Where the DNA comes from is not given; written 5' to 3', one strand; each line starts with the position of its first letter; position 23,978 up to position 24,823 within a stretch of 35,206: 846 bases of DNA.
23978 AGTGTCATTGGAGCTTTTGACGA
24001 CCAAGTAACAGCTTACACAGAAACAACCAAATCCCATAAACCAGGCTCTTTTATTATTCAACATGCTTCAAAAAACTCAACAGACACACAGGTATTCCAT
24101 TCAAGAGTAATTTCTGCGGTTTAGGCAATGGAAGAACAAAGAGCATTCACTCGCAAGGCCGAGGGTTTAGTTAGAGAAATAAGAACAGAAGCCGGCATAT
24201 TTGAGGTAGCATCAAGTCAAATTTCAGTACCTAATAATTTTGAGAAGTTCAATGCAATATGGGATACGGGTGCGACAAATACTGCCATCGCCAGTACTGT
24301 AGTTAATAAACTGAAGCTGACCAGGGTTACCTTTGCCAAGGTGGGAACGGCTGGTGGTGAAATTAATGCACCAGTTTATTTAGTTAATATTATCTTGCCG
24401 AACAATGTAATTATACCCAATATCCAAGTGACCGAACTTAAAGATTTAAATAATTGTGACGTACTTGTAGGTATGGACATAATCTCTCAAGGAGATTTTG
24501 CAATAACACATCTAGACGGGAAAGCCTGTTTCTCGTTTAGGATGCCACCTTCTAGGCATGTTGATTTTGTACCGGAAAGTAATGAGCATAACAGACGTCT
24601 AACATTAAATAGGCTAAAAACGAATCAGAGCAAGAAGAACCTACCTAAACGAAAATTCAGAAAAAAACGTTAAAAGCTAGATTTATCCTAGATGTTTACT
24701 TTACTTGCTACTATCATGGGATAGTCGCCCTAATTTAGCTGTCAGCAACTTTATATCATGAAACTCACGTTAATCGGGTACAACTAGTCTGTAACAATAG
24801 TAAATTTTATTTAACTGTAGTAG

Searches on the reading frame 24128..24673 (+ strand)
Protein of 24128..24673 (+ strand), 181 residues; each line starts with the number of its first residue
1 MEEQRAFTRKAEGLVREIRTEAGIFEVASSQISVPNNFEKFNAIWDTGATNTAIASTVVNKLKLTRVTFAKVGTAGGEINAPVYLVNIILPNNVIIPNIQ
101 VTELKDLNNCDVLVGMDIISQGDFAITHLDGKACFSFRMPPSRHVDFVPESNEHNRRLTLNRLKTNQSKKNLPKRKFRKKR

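Call 7: search_protein_families(library=pfam, proteins=[window:24128-24673:+], max_evalue=0.01)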
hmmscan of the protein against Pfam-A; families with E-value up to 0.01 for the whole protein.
window:24128-24673:+ (181 aa): 2 families
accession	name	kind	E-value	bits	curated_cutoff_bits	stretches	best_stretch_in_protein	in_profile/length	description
PF13975.11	gag-asp_proteas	-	2.9e-09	37.8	28.2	1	38-121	7-92/92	gag-polyprotein putative aspartyl protease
PF13650.11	Asp_protease_2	-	5.7e-06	27.4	24.3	1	40-117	9-89/90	Aspartyl protease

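Call 10: find_encoding_contigs(protein=window:24128-24673:+, flank=10000, max_places=10)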
Protein window:24128-24673:+ (181 aa): 14 contigs read that carry it; 7 places shown.
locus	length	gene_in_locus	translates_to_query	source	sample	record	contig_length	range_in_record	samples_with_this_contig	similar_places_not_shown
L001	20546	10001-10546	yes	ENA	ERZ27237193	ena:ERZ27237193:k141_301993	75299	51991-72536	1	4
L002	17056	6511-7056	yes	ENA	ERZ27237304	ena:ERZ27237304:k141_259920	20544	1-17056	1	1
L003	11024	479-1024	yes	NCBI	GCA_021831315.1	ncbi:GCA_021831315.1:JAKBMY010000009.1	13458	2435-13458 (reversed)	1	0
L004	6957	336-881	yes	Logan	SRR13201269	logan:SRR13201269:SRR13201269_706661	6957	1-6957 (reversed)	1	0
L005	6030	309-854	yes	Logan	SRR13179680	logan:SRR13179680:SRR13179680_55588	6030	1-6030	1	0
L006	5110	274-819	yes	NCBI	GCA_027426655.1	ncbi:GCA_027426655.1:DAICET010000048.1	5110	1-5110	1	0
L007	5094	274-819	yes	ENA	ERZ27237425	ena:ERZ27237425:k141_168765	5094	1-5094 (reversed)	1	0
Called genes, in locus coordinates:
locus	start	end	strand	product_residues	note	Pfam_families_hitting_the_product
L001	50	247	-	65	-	-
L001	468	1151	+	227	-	-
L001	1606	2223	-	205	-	-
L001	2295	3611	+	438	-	PF01225:Mur_ligase, PF08245:Mur_ligase_M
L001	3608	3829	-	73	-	-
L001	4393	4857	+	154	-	PF00293:NUDIX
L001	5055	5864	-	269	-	PF18933:PsbP_2 (weak)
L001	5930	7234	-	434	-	PF01336:tRNA_anti-codon, PF00152:tRNA-synt_2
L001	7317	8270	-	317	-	PF00571:CBS (weak)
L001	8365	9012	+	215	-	PF13462:Thioredoxin_4, PF01323:DSBA, PF13743:Thioredoxin_5 (faint)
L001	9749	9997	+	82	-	-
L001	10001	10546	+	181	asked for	PF13650:Asp_protease_2 (weak), PF13975:gag-asp_proteas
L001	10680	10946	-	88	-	-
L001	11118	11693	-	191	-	PF01467:CTP_transf_like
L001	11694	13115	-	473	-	-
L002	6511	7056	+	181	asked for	PF13650:Asp_protease_2 (weak), PF13975:gag-asp_proteas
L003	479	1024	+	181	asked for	PF13650:Asp_protease_2 (weak), PF13975:gag-asp_proteas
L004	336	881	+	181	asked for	PF13650:Asp_protease_2 (weak), PF13975:gag-asp_proteas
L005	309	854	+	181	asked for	PF13650:Asp_protease_2 (weak), PF13975:gag-asp_proteas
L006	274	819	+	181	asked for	PF13650:Asp_protease_2 (weak), PF13975:gag-asp_proteas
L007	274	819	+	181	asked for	PF13650:Asp_protease_2 (weak), PF13975:gag-asp_proteas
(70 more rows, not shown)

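Call 15: find_homologous_proteins(query=window:24128-24673:+)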
Query window:24128-24673:+ (181 aa): 624 proteins with E <= 0.001 among 685 candidates; the best 120 are listed.
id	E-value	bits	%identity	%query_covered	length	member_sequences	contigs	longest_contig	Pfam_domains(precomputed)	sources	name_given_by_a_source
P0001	5.1e-114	396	100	100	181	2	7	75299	PF13650.12,PF13975.12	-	-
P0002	9.1e-83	294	76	94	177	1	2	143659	PF13650.12,PF13975.12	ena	-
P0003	2.2e-81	290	75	91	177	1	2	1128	PF13650.12,PF13975.12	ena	-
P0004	2.0e-75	270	69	94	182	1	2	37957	PF13650.12,PF13975.12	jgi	jgi:hypothetical protein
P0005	2.6e-75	270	70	92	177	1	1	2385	PF13650.12,PF13975.12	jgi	jgi:gag-polyprotein putative aspartyl protease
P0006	1.7e-73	264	67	98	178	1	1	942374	PF13650.12,PF13975.12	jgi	jgi:hypothetical protein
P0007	1.8e-72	261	71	86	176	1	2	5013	PF13650.12,PF13975.12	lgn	-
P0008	1.5e-70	254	65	99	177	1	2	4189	PF13650.12,PF13975.12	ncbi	-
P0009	4.9e-69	249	65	86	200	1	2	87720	PF13650.12,PF13975.12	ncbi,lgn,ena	-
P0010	5.7e-69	249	65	99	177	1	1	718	PF13650.12,PF13975.12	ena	-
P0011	7.2e-69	249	67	91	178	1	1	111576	PF13975.12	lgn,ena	-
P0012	1.2e-67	245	64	86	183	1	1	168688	PF13650.12,PF13975.12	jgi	jgi:hypothetical protein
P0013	1.4e-67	245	65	92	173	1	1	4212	PF13650.12,PF13975.12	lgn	-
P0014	5.6e-66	240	64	86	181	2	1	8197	PF13650.12,PF13975.12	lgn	-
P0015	9.7e-66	239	66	86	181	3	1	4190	PF13650.12,PF13975.12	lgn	-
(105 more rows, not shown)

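Call 16: find_encoding_contigs(protein=P0002, flank=6000, max_places=3)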
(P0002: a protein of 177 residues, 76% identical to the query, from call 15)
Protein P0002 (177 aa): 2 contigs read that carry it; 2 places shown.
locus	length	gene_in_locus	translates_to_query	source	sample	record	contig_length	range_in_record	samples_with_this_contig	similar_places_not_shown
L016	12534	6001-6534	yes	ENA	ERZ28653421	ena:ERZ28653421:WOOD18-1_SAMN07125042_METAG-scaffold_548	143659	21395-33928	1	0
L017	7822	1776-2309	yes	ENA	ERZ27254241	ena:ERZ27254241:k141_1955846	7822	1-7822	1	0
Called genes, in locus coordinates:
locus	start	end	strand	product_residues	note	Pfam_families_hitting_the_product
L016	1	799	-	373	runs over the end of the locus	PF02353:CMAS, PF13489:Methyltransf_23, PF01728:FtsJ (faint), PF08241:Methyltransf_11, PF08242:Methyltransf_12, PF13649:Methyltransf_25, PF13847:Methyltransf_31 (weak)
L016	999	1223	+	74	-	PF07878:RHH_5 (weak)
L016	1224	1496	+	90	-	PF05016:ParE_toxin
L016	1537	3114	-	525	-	PF00239:Resolvase, PF07508:Recombinase, PF13408:Zn_ribbon_recom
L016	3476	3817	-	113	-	-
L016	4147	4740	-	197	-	-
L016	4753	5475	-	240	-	-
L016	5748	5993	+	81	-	-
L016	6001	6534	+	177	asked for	PF13650:Asp_protease_2, PF13975:gag-asp_proteas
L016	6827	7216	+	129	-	-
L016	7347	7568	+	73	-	PF04014:MazE_antitoxin (weak)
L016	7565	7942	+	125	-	PF02661:Fic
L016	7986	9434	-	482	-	PF07690:MFS_1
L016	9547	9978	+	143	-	PF01047:MarR, PF12802:MarR_2 (weak), PF22166:WHD_ArnR1 (weak)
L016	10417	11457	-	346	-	PF01734:Patatin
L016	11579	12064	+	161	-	-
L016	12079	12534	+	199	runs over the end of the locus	PF01828:Peptidase_A4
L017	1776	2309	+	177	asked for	PF13650:Asp_protease_2, PF13975:gag-asp_proteas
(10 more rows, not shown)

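Call 17: find_encoding_contigs(protein=P0006, flank=6000, max_places=3)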
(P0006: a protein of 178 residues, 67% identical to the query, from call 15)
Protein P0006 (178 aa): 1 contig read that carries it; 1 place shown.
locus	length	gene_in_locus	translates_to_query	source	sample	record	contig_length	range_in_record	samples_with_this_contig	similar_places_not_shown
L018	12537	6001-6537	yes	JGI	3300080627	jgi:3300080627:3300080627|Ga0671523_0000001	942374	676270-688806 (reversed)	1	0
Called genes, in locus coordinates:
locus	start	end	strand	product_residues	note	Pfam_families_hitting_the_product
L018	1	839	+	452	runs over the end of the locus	PF08245:Mur_ligase_M, PF02875:Mur_ligase_C, PF27239:FOL3_C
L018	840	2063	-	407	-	PF10017:Methyltransf_33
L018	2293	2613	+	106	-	-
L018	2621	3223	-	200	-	-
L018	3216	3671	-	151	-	PF00719:Pyrophosphatase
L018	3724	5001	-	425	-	PF03952:Enolase_N, PF00113:Enolase_C, PF13378:MR_MLE_C (faint)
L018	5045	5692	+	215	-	PF00300:His_Phos_1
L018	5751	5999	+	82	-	-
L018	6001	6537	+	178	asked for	PF13650:Asp_protease_2 (weak), PF13975:gag-asp_proteas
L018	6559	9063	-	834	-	PF13298:LigD_N, PF01068:DNA_ligase_A_M, PF04679:DNA_ligase_A_C, PF21686:LigD_Prim-Pol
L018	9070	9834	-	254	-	PF02735:Ku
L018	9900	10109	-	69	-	-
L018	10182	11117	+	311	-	PF08240:ADH_N, PF01262:AlaDh_PNT_C (weak), PF00107:ADH_zinc_N, PF13602:ADH_zinc_N_2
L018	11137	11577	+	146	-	PF00293:NUDIX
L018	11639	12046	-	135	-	-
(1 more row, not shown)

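Call 18: find_encoding_contigs(protein=P0011, flank=6000, max_places=3)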
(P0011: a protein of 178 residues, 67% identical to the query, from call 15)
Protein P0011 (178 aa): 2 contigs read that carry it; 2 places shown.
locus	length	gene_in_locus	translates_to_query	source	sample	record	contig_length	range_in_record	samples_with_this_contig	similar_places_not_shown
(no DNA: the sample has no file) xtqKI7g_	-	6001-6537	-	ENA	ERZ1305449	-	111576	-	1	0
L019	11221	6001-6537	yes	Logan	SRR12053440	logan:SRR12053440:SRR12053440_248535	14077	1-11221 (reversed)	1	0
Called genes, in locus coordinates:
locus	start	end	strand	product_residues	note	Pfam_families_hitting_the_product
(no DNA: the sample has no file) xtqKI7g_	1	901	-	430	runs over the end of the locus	PF00675:Peptidase_M16, PF05193:Peptidase_M16_C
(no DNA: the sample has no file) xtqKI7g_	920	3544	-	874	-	PF07517:SecA_DEAD, PF01043:SecA_PP_bind, PF21090:P-loop_SecA, PF07516:SecA_SW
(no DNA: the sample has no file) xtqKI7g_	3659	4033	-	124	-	PF02482:Ribosomal_S30AE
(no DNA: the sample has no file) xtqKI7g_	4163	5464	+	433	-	-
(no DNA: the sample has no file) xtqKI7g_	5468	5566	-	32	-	-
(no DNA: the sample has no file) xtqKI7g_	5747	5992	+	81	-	-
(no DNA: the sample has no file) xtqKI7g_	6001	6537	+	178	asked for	PF13975:gag-asp_proteas (weak)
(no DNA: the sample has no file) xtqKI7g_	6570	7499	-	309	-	PF12760:Zn_ribbon_IS1595, PF12762:DDE_Tnp_IS1595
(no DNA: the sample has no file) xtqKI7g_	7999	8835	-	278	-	-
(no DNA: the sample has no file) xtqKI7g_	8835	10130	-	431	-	PF02403:Seryl_tRNA_N, PF00587:tRNA-synt_2b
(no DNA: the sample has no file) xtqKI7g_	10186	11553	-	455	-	PF12704:MacB_PCD, PF02687:FtsX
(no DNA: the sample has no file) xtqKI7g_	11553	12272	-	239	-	PF00005:ABC_tran, PF02463:SMC_N (faint), PF13555:AAA_29 (faint), PF13304:AAA_21 (faint)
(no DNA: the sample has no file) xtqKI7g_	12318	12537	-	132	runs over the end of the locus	-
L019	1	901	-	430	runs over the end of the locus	PF00675:Peptidase_M16, PF05193:Peptidase_M16_C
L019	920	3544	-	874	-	PF07517:SecA_DEAD, PF01043:SecA_PP_bind, PF21090:P-loop_SecA, PF07516:SecA_SW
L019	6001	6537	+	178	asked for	PF13975:gag-asp_proteas (weak)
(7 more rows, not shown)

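Call 19: find_encoding_contigs(protein=P0012, flank=6000, max_places=3)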
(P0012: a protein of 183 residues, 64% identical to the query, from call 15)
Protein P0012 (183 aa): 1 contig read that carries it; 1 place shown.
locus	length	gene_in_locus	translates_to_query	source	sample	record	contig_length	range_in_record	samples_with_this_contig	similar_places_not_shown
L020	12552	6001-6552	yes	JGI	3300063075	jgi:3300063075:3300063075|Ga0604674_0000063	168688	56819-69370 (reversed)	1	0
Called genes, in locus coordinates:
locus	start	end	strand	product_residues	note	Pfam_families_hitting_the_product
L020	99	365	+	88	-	PF00312:Ribosomal_S15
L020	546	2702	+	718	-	PF01138:RNase_PH, PF03725:RNase_PH_C (weak), PF01138:RNase_PH, PF00013:KH_1, PF00575:S1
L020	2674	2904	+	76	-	-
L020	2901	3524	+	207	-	PF03167:UDG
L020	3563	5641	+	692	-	PF00753:Lactamase_B, PF23023:Anti-Pycsar_Apyc1 (weak), PF12706:Lactamase_B_2 (weak), PF22505:RNase_J_b_CASP, PF17770:RNase_J_C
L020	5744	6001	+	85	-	-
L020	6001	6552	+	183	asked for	PF13650:Asp_protease_2 (weak), PF13975:gag-asp_proteas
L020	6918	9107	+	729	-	PF13491:FtsK_4TM, PF17854:FtsK_alpha, PF01580:FtsK_SpoIIIE, PF09397:FtsK_gamma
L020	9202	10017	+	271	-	-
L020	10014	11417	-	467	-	-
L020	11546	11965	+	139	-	PF01250:Ribosomal_S6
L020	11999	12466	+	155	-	PF00436:SSB, PF22657:SSB_1 (weak)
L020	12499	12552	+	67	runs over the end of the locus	PF01084:Ribosomal_S18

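Call 34: search_protein_families(library=ncbifam, proteins=[window:24128-24673:+], max_evalue=1)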
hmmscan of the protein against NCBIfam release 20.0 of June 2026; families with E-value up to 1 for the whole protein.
window:24128-24673:+ (181 aa): 2 families
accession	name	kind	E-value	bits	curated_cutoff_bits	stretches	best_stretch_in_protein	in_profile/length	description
TIGR02281.1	clan_AA_DTGA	subfamily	7.2e-05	23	57.95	1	37-121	19-106/121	TIGR02281 family clan AA aspartic protease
NF004134.0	PRK05618.2-5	equivalog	0.083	12.3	316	1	67-136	109-177/217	50S ribosomal protein L25/general stress protein Ctc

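Call 35: search_protein_families(library=padloc, proteins=[window:24128-24673:+], max_evalue=1)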
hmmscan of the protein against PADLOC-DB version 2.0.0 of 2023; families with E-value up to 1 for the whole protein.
window:24128-24673:+ (181 aa): 1 family
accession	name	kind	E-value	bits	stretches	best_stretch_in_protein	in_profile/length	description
PDLC04402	PDC-M08B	-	0.00014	19.9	1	42-126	27-117/128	-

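Call 59: search_solved_structures(query=window:24128-24673:+, max_evalue=1)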
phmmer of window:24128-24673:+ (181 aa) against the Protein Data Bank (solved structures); distinct sequences matched with E-value up to 1: 0.

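Call 66: search_protein_families(library=padloc, alignment_id=A4, max_evalue=0.01)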
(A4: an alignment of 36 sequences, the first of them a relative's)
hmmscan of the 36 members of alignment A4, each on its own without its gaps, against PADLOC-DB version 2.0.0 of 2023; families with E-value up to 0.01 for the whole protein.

A. member 1, P0001 (181 aa): 1 family
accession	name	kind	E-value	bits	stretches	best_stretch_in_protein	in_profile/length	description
PDLC04402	PDC-M08B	-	0.00014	19.9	1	42-126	27-117/128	-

B. families by the number of members that match (of 36 scanned): 9 families
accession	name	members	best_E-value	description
PDLC04402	PDC-M08B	28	1.1e-05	-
PDLC04917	PDC-S12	13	1.1e-09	-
PDLC00833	E1-E2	12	4.9e-07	E1-E2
PDLC00872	E2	12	6.2e-06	E2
PDLC00865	E2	12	8.9e-06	E2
PDLC04405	PDC-M08B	9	0.00027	-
PDLC00871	E2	7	1e-05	E2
PDLC04404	PDC-M08B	1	0.00019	-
PDLC00870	E2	1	0.00038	E2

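Call 77: predict_structure(alignment_id=A4)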
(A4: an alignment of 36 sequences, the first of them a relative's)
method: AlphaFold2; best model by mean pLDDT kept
length: 181 residues; sequences in the alignment: 36
mean_pLDDT: 89.0   pTM: 0.77
mean pLDDT of the five models: 89.0, 88.6, 87.6, 85.6, 85.6
residues with pLDDT >= 90: 130; 70-90: 28; 50-70: 22; < 50: 1
segments of 3 or more residues with pLDDT < 50: none
pLDDT, mean of each block of 10 residues (from residue 1): 79 94 91 84 97 98 97 95 97 94 93 97 94 94 87 90 65 59 59
secondary structure, 60 per line:
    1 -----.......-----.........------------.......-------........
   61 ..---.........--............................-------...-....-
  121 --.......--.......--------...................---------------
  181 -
elements in order: E6-12 E18-26 E39-45 E53-55 H56-62 E66-74 E77-90 E94-104 E112-114 H116-119 E123-129 E132-138 H147-165

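Call 80: fold_search(model_id=the predicted structure, library=pdb)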
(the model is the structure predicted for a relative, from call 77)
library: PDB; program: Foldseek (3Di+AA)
matches with E <= 10: 566; with E <= 0.001: 14
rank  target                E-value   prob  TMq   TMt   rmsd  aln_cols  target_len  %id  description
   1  5c9f_A                2.2e-07  1.00  0.52  0.68   4.5       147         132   18  Crystal structure of a retropepsin-like aspartic protease from Rickettsia conorii (released 2015-10-14)
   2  5c9b_C                1.6e-06  1.00  0.47  0.65   4.3       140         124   15  Crystal structure of a retropepsin-like aspartic protease from Rickettsia conorii (released 2015-10-14)
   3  5c9b_A                2.3e-06  1.00  0.47  0.64   4.6       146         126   17  Crystal structure of a retropepsin-like aspartic protease from Rickettsia conorii (released 2015-10-14)
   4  5c9f_B                5.1e-06  1.00  0.45  0.62   5.3       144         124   16  Crystal structure of a retropepsin-like aspartic protease from Rickettsia conorii (released 2015-10-14)
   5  5c9b_B                6.3e-06  1.00  0.47  0.63   4.3       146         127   17  Crystal structure of a retropepsin-like aspartic protease from Rickettsia conorii (released 2015-10-14)
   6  5c9f_D                8.3e-06  1.00  0.46  0.62   5.1       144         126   16  Crystal structure of a retropepsin-like aspartic protease from Rickettsia conorii (released 2015-10-14)
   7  4ehc                  7.6e-05  1.00  0.47  0.33   5.6       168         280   12  Crystal structure of the C-terminal domain of Rv0977 of Mycobacterium tuberculosis (released 2013-06-19)
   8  2hah                  2.9e-04  1.00  0.37  0.55   5.4       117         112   23  The structure of FIV 12S protease in complex with TL-3 (released 2007-02-13)
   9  3s8i_A                5.0e-04  1.00  0.44  0.61   9.8       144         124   14  The retroviral-like protease (RVP) domain of human DDI1 (released 2011-07-06)
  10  2jys_MODEL_1_A        5.6e-04  1.00  0.37  0.67   4.6       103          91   17  Solution structure of Simian Foamy Virus (mac) protease (released 2008-06-03)
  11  7d66_G                6.9e-04  1.00  0.43  0.62   3.8       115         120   18  Crystal structure of retroviral protease-like domain of Ddi1 from Toxoplasma gondii (released 2022-02-09)
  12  1fmb                  7.3e-04  1.00  0.45  0.76   2.2       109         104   20  EIAV PROTEASE COMPLEXED WITH THE INHIBITOR HBY-793 (released 1996-10-14)
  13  6fiv                  7.3e-04  1.00  0.41  0.62   4.3       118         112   16  STRUCTURAL STUDIES OF HIV AND FIV PROTEASES COMPLEXED WITH AN EFFICIENT INHIBITOR OF FIV PR (released 1998-12-09)
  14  3s8i_B                7.3e-04  1.00  0.39  0.55  10.8       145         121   13  The retroviral-like protease (RVP) domain of human DDI1 (released 2011-07-06)
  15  2fiv_A                1.1e-03  1.00  0.38  0.55   4.9       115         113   19  Crystal structure of feline immunodeficiency virus protease complexed with a substrate (released 1997-11-12)
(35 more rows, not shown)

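Call 82: search_dna_similar(query=window:24128-24673:+, collection=plasmids, mode=protein, max_rows=12)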
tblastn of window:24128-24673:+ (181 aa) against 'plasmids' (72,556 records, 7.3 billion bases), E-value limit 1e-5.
No match.

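Call 83: search_dna_similar(query=window:24128-24673:+, collection=phages, mode=protein, max_rows=12)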
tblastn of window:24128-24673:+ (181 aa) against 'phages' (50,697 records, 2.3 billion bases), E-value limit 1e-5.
Records with a match: 4; places in all: 4; records where one place covers at least 80% of the query: 0.
Best place of each record, by identity: <60% 4.
By first word of the organism name: Leptospira 3; Bacteriophage 1.
By host as written in the record: Homo sapiens 2; Leptospira inadai M34/99 serogroup Lyme 1; - 1.
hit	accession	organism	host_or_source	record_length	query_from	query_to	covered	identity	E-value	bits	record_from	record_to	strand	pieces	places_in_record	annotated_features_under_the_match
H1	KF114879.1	Leptospira phage vB_LbrZ_5399-LE1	Homo sapiens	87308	6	148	79%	38.4%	5e-17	83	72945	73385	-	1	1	hypothetical protein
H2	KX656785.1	Leptospira phage Lin_34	Leptospira inadai M34/99 serogroup Lyme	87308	6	148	79%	38.4%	5e-17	83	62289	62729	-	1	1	record has no annotation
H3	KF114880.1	Leptospira phage vB_LinZ_10-LE1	Homo sapiens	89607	6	148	79%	38.4%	5e-17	83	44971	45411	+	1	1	hypothetical protein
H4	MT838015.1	Bacteriophage sp.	human fecal samples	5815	39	127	49%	31.5%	6e-6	51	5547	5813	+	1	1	record has no annotation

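Call 84: get_annotated_region(hit=H1, flank=2000)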
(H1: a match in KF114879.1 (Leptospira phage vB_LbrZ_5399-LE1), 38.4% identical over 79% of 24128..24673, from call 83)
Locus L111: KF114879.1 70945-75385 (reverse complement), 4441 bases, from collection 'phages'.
description: Leptospira phage LbrZ_5399, complete genome.
organism: Leptospira phage vB_LbrZ_5399-LE1 (NCBI taxid 1334245)
taxonomy: Viruses; Duplodnaviria; Heunggongvirae; Uroviricota; Caudoviricetes
host: Homo sapiens; source: -; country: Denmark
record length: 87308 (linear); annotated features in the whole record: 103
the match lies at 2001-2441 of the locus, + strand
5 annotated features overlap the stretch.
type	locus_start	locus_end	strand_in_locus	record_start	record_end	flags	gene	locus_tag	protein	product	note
CDS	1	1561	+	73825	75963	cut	-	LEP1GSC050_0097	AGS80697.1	hypothetical protein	-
CDS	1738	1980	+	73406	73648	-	-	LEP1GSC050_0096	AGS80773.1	hypothetical protein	-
CDS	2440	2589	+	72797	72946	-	-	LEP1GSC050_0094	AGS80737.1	hypothetical protein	identified by glimmer; putative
CDS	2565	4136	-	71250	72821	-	-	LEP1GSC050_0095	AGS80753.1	phage portal-like protein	-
CDS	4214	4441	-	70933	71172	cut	-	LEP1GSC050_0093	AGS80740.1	hypothetical protein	-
